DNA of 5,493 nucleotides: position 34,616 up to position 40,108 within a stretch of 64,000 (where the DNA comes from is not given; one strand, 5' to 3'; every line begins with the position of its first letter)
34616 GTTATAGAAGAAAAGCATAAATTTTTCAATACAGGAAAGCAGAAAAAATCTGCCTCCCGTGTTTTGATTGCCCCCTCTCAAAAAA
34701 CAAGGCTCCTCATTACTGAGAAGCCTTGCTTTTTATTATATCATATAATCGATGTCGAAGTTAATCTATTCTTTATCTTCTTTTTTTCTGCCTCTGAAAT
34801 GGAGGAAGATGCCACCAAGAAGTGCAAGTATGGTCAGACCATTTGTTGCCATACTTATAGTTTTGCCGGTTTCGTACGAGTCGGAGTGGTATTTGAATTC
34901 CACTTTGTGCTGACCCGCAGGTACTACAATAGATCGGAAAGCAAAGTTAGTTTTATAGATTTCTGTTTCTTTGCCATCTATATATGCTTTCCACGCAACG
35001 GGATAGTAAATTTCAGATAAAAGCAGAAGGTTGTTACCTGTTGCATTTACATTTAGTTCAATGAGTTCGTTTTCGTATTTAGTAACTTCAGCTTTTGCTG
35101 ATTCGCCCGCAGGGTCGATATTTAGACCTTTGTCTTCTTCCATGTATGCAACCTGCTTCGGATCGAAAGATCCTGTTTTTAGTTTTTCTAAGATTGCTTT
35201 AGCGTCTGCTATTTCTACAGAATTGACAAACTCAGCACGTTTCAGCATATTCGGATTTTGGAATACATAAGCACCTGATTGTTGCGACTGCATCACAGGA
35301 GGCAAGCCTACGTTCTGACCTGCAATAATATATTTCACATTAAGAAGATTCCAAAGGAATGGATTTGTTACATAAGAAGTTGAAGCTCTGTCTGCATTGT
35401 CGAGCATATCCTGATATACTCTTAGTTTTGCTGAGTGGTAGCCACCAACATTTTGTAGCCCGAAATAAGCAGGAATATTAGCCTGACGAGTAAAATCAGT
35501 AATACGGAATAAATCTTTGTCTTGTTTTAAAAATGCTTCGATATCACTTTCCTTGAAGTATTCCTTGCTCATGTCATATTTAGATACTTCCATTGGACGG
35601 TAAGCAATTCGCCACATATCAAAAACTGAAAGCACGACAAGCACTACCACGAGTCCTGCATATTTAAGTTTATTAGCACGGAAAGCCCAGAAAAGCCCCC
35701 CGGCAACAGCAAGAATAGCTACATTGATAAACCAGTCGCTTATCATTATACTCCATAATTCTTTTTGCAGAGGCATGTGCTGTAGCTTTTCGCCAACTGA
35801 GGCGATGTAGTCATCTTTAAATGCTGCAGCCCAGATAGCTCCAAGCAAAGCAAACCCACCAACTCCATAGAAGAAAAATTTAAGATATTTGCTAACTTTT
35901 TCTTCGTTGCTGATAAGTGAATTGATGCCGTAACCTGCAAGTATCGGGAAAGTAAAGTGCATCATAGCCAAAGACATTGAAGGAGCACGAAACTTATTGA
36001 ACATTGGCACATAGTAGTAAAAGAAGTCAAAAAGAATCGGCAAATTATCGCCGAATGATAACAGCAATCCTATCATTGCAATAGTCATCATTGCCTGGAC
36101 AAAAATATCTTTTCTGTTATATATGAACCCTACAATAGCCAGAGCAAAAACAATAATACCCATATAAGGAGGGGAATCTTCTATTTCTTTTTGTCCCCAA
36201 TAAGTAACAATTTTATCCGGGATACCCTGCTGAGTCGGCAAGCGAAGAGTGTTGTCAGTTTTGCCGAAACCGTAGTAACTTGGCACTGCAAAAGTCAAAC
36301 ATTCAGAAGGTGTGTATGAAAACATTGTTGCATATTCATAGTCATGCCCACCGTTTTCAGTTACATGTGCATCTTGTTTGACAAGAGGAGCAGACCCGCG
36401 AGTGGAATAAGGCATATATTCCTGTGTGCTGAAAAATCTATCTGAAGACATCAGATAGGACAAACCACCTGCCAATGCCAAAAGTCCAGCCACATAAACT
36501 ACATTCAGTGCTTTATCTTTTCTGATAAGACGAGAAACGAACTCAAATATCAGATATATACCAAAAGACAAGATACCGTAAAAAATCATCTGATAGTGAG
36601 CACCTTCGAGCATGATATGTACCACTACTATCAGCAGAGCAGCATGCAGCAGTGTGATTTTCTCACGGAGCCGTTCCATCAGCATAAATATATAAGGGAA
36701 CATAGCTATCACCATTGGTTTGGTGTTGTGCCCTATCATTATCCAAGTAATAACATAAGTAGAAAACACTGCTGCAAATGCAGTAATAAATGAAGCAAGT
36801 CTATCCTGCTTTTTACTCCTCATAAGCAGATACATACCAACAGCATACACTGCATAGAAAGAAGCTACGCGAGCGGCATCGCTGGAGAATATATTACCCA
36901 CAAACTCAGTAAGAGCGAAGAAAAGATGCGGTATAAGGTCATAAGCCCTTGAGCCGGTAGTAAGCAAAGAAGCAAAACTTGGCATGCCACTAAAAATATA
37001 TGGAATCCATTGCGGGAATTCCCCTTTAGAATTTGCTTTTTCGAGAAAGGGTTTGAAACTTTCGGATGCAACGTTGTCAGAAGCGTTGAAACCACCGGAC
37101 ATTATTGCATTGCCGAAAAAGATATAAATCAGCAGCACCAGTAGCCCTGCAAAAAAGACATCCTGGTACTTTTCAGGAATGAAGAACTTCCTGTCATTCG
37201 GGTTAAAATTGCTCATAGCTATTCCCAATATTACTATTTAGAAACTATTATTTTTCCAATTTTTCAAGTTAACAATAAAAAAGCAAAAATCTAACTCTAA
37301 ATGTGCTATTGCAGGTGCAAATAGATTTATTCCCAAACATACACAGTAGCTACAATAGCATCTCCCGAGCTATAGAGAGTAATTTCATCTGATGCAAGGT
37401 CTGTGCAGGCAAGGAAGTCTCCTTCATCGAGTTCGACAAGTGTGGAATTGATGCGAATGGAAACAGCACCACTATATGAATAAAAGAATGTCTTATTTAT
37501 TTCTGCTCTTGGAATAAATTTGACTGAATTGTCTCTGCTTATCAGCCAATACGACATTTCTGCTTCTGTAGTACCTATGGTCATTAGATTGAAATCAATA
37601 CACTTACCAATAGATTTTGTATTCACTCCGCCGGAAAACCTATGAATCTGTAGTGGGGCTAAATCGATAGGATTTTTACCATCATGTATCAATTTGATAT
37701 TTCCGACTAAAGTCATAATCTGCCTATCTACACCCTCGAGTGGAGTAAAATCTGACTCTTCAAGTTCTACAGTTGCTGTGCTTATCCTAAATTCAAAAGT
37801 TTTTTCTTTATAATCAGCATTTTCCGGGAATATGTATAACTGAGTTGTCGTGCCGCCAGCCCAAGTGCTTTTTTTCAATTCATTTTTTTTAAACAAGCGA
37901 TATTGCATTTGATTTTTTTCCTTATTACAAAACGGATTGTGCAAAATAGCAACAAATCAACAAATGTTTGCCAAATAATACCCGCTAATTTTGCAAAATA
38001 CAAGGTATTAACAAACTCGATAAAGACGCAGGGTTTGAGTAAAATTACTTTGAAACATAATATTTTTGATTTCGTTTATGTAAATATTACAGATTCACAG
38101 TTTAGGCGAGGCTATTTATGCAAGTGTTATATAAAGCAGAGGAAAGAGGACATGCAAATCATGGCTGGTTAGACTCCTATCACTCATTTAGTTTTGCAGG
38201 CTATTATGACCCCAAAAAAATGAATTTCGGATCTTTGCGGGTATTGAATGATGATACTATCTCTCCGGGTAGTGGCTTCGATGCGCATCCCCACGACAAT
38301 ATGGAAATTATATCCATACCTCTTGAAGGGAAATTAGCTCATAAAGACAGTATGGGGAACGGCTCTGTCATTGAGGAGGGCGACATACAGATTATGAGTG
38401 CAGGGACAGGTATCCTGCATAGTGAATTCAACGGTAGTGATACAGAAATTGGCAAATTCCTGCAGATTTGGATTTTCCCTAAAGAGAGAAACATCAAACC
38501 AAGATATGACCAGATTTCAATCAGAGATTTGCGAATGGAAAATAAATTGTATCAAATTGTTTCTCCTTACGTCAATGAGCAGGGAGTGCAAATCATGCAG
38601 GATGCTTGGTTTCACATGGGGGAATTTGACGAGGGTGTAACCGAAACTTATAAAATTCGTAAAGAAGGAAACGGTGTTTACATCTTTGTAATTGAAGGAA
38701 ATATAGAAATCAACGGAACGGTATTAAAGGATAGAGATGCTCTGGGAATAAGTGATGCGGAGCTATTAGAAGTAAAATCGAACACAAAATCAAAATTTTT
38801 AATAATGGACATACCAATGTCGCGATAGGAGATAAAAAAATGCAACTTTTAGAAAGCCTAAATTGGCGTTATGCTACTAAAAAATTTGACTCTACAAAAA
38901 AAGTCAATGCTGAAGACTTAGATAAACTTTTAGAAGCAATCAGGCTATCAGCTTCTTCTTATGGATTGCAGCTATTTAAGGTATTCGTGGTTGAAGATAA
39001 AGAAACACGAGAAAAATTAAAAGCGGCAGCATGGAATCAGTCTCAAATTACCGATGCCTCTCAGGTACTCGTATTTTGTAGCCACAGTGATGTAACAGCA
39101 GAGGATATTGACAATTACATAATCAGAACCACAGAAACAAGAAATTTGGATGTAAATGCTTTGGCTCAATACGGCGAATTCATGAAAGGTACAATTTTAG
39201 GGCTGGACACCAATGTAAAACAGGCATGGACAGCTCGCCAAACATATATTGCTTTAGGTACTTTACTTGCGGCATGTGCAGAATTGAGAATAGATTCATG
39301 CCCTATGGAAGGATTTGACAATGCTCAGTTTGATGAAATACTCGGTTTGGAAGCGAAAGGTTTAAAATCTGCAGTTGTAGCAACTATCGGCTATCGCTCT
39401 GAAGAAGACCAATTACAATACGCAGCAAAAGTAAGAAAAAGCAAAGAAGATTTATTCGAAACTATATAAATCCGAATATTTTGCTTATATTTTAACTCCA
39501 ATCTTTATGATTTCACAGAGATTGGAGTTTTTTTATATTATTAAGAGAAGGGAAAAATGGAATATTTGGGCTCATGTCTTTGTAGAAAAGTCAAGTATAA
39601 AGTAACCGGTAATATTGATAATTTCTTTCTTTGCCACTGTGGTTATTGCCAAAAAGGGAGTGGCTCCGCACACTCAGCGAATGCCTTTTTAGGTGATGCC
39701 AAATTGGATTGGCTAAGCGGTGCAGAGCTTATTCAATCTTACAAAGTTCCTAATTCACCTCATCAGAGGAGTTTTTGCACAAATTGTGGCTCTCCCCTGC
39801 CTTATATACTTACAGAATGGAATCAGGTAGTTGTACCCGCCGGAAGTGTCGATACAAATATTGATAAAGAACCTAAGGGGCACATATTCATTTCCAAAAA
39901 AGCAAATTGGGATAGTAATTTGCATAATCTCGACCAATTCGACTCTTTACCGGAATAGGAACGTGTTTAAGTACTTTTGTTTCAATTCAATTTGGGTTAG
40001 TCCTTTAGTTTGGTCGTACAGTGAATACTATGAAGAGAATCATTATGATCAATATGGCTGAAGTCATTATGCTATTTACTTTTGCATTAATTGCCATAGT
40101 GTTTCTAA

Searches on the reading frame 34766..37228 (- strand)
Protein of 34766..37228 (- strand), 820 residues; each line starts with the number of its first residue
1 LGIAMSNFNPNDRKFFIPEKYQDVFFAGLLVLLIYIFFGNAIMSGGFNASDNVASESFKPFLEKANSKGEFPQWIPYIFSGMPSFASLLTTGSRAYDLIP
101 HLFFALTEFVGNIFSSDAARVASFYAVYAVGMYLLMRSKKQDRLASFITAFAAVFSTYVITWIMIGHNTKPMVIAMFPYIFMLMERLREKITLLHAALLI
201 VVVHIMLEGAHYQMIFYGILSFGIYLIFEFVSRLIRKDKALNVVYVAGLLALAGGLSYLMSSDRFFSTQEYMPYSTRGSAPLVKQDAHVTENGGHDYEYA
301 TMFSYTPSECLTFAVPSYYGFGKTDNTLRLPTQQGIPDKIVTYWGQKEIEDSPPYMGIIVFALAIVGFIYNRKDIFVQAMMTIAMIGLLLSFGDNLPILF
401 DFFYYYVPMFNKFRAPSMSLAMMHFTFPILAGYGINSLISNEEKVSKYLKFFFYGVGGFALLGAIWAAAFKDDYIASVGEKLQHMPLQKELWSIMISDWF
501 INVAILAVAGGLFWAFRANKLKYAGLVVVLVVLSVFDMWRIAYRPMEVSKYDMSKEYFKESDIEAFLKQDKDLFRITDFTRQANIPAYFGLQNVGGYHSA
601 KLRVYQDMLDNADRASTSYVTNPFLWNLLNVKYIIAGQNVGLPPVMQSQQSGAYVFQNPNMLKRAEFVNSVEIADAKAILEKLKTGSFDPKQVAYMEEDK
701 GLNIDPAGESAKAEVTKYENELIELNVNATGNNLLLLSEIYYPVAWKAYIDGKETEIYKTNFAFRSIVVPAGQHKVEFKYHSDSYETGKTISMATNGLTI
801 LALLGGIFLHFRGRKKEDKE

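Call 8: search_protein_families(library=pfam, proteins=[window:34766-37228:-], max_evalue=0.001)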
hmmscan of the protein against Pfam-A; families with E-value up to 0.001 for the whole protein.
window:34766-37228:- (820 aa): 1 family
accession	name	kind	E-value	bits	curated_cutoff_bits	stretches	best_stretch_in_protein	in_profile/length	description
PF09586.16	YfhO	-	5.8e-11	41.9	28.5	1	711-792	754-835/835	Bacterial membrane protein YfhO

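Call 32: search_protein_families(library=ncbifam, proteins=[window:34766-37228:-], max_evalue=1)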
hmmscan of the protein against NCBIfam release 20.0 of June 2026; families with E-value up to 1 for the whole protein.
window:34766-37228:- (820 aa): 4 families
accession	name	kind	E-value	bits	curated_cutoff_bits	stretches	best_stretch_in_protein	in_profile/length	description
NF047589.1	GlcsyltransPgfM1Strep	equivalog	4.3e-09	35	1400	1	713-795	861-943/955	glycosyltransferase PgfM1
NF042413.1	NGO_0222_fam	subfamily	0.0057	17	38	1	124-157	18-51/74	NGO_0222 family membrane protein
NF007772.0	PRK10458.1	subfamily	0.084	11.4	710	1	558-630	265-335/472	DNA cytosine methylase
NF053599.1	transp_MmpA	equivalog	0.23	10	210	1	127-199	79-149/543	MmpA family trehalose lipid delivery protein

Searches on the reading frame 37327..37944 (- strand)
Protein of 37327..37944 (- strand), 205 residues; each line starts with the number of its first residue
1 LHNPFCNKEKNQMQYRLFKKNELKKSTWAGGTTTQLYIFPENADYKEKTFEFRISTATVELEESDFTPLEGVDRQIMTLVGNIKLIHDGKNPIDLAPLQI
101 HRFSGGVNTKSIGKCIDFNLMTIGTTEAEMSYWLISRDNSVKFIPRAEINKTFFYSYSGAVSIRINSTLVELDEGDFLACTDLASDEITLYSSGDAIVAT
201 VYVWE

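Call 8: search_protein_families(library=pfam, proteins=[window:37327-37944:-], max_evalue=0.001)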
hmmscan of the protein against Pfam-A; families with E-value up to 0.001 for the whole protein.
window:37327-37944:- (205 aa): 1 family
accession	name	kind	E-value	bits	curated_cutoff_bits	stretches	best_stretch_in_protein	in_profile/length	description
PF05962.17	HutD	-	1.6e-26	94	25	1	21-193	2-176/181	HutD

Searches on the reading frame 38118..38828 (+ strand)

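Call 8: search_protein_families(library=pfam, proteins=[window:38118-38828:+], max_evalue=0.001)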
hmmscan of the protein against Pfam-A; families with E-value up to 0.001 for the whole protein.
window:38118-38828:+ (236 aa): 2 families
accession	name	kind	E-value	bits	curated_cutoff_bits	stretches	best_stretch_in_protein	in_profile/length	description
PF02678.22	Pirin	-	5.2e-32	110.5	26.1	1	10-119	8-108/108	Pirin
PF17954.7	Pirin_C_2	-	7.2e-24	84.2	22.9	1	147-232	2-86/86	Quercetinase C-terminal cupin domain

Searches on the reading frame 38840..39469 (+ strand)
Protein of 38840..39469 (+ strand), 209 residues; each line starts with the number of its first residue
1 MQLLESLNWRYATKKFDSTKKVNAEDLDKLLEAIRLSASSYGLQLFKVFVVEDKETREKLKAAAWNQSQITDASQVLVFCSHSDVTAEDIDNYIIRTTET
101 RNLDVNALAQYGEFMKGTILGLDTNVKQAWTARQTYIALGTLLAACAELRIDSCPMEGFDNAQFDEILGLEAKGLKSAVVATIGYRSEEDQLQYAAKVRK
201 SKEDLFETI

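Call 8: search_protein_families(library=pfam, proteins=[window:38840-39469:+], max_evalue=0.001)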
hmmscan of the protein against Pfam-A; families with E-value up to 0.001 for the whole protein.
window:38840-39469:+ (209 aa): 1 family
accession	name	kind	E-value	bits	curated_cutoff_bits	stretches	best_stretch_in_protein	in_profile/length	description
PF00881.29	Nitroreductase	-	2.5e-26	93.3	23.5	1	8-185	2-167/167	Nitroreductase family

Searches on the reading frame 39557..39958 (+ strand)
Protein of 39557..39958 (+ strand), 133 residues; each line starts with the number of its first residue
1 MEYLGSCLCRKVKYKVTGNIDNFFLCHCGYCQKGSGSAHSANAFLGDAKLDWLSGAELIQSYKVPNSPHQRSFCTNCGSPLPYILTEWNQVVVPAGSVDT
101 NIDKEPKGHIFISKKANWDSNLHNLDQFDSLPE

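Call 8: search_protein_families(library=pfam, proteins=[window:39557-39958:+], max_evalue=0.001)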
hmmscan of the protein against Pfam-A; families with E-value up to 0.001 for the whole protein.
window:39557-39958:+ (133 aa): 1 family
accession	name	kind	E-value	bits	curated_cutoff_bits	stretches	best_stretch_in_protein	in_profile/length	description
PF04828.22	GFA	-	4.8e-24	85.1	24.3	1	3-113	2-114/115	Glutathione-dependent formaldehyde-activating enzyme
